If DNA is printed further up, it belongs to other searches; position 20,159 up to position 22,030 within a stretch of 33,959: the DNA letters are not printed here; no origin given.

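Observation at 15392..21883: Stand-alone 6.5-kb gene for a 2163-aa secreted multi-jelly-roll protein with no recognisable anchor or catalytic signature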

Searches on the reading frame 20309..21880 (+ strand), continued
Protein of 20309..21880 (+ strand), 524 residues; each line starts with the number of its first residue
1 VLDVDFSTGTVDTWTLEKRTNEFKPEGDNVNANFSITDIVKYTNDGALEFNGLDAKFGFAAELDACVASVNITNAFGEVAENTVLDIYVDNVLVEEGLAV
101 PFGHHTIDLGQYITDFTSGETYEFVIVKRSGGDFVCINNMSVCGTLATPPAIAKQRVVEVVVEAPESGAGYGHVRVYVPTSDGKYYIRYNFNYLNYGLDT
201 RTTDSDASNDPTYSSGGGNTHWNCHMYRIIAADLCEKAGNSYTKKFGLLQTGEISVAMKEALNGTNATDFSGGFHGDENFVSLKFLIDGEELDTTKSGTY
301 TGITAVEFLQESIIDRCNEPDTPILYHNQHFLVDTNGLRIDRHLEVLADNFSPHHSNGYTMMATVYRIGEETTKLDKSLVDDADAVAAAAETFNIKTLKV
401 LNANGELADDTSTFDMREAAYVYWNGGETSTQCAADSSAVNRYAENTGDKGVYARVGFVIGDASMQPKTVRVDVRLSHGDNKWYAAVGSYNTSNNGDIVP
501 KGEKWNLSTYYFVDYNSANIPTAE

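Call 76: find_encoding_contigs(protein=P0189, flank=7000, max_places=1)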
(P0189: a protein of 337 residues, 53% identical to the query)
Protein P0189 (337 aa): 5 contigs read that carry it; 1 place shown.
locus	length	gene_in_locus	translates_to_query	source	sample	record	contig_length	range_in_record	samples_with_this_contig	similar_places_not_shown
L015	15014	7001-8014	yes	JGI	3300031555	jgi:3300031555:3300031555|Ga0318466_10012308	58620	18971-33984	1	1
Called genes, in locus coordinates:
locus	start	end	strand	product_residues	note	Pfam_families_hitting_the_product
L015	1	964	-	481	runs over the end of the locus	PF08323:Glyco_transf_5, PF20706:GT4-conflict (faint), PF00534:Glycos_transf_1, PF13692:Glyco_trans_1_4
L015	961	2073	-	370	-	PF00483:NTP_transferase, PF24894:Hexapep_GlmU, PF25084:LbH_EIF2B, PF25247:LbH_GLGC (faint), PF25087:GMPPB_C (weak)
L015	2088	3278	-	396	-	PF00483:NTP_transferase, PF00132:Hexapep (faint), PF25087:GMPPB_C, PF25247:LbH_GLGC (faint), PF24894:Hexapep_GlmU, PF25084:LbH_EIF2B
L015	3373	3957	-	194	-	PF13302:Acetyltransf_3 (weak), PF13420:Acetyltransf_4, PF00583:Acetyltransf_1, PF13673:Acetyltransf_10 (weak), PF13508:Acetyltransf_7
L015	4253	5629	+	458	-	PF03448:MgtE_N, PF00571:CBS, PF01769:MgtE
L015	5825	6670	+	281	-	PF01979:Amidohydro_1 (weak)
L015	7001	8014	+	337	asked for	-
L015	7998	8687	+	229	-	PF00657:Lipase_GDSL, PF13472:Lipase_GDSL_2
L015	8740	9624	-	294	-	PF02311:AraC_binding, PF07883:Cupin_2, PF00165:HTH_AraC (faint), PF12833:HTH_18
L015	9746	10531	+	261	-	PF01261:AP_endonuc_2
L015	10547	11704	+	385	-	PF01408:GFO_IDH_MocA, PF22725:GFO_IDH_MocA_C3, PF02894:GFO_IDH_MocA_C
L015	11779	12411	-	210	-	PF13472:Lipase_GDSL_2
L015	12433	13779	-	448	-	-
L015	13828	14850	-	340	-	PF01408:GFO_IDH_MocA, PF03447:NAD_binding_3 (weak), PF02894:GFO_IDH_MocA_C, PF22725:GFO_IDH_MocA_C3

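Call 77: find_encoding_contigs(protein=P0184, flank=5000, max_places=1)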
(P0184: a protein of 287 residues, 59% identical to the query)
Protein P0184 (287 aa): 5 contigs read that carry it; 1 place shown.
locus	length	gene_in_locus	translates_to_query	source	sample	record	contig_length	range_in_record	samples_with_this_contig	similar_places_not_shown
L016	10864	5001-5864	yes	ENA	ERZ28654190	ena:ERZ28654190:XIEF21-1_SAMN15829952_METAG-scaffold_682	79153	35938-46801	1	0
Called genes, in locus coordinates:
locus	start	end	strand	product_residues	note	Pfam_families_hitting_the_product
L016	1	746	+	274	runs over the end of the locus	PF00149:Metallophos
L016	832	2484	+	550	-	PF00795:CN_hydrolase, PF03009:GDPD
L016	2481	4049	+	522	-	PF02129:Peptidase_S15, PF08530:PepX_C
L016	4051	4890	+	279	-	PF02739:5_3_exonuc_N, PF01367:5_3_exonuc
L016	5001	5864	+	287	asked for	-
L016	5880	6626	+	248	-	-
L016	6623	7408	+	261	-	PF01636:APH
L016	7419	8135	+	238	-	PF01522:Polysacc_deac_1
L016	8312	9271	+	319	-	PF00480:ROK, PF01869:BcrAD_BadFG (faint)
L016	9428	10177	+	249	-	PF08876:DUF1836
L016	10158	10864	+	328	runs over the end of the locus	PF03309:Pan_kinase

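Call 78: find_encoding_contigs(protein=P0234, flank=5000, max_places=1)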
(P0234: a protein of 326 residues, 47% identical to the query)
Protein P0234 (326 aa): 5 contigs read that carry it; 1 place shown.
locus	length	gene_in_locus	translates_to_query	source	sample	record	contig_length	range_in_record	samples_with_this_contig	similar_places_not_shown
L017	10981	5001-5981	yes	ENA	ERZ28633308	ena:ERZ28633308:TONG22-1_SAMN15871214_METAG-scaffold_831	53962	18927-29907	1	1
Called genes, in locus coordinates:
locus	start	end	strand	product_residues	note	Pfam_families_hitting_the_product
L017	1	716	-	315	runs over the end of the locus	PF20030:bpMoxR, PF00158:Sigma54_activat (faint), PF07726:AAA_3, PF07728:AAA_5, PF00004:AAA, PF17863:AAA_lid_2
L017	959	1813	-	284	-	PF20434:BD-FAE, PF07859:Abhydrolase_3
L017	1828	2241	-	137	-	PF00383:dCMP_cyt_deam_1, PF08211:dCMP_cyt_deam_2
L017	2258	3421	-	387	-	PF01676:Metalloenzyme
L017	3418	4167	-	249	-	PF01048:PNP_UDP_1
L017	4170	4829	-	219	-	PF01791:DeoC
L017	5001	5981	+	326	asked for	-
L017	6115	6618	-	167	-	PF13302:Acetyltransf_3 (weak), PF00583:Acetyltransf_1, PF13673:Acetyltransf_10 (weak), PF13508:Acetyltransf_7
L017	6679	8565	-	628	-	PF00664:ABC_membrane, PF00005:ABC_tran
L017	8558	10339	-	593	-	PF00664:ABC_membrane, PF00005:ABC_tran, PF02463:SMC_N (faint)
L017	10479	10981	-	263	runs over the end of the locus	PF04909:Amidohydro_2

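Call 79: find_encoding_contigs(protein=P0190, flank=5000, max_places=1)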
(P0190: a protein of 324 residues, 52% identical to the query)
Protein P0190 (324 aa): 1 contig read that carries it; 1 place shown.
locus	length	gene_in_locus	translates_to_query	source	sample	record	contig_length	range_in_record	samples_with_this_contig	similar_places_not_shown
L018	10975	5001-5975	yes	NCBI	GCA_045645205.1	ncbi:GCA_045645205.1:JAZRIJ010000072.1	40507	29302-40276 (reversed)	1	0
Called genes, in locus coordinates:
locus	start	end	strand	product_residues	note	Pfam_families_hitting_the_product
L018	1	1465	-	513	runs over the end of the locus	PF05598:DUF772, PF01609:DDE_Tnp_1, PF13751:DDE_Tnp_1_6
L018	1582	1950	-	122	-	-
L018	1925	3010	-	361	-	-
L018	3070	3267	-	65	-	PF02604:PhdYeFM_antitox (weak)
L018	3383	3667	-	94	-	PF20648:DUF6809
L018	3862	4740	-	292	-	PF02384:N6_Mtase, PF07669:Eco57I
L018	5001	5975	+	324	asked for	-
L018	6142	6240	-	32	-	-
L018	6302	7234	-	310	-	PF00291:PALP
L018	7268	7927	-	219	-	PF00027:cNMP_binding, PF13545:HTH_Crp_2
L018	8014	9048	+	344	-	PF00389:2-Hacid_dh, PF02826:2-Hacid_dh_C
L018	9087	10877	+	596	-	PF00753:Lactamase_B (weak), PF19583:ODP, PF12724:Flavodoxin_5 (weak), PF01613:Flavin_Reduct, PF21349:RUBY_RBDX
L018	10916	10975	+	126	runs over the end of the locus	PF06397:Desulfoferrod_N (faint), PF01880:Desulfoferrodox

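Call 80: find_encoding_contigs(protein=P0240, flank=5000, max_places=1)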
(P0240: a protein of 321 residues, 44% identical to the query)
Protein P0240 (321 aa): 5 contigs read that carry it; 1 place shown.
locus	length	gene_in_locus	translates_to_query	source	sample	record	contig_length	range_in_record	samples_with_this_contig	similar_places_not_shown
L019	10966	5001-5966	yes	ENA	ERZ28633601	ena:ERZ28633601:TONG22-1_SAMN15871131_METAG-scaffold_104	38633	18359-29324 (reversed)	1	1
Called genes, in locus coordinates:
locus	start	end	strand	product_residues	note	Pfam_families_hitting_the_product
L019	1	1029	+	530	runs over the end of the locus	PF13347:MFS_2, PF07690:MFS_1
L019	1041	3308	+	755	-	PF22820:TcaA_3rd_4th (faint), PF00703:Glyco_hydro_2, PF02836:Glyco_hydro_2_C, PF16355:DUF4982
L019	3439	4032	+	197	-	PF00156:Pribosyltran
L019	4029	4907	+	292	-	PF01988:VIT1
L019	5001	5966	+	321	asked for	-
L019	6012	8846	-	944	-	PF00005:ABC_tran (faint), PF02463:SMC_N (faint), PF03193:RsgA_GTPase (faint), PF13191:AAA_16 (faint), PF13304:AAA_21 (faint), PF13401:AAA_22 (faint), PF17760:UvrA_inter, PF17755:UvrA_DNA-bind, +2 more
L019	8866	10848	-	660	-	PF00270:DEAD (faint), PF04851:ResIII, PF17757:UvrB_inter, PF27431:UvrB_3rd, PF00271:Helicase_C, PF12344:UvrB, PF02151:UVR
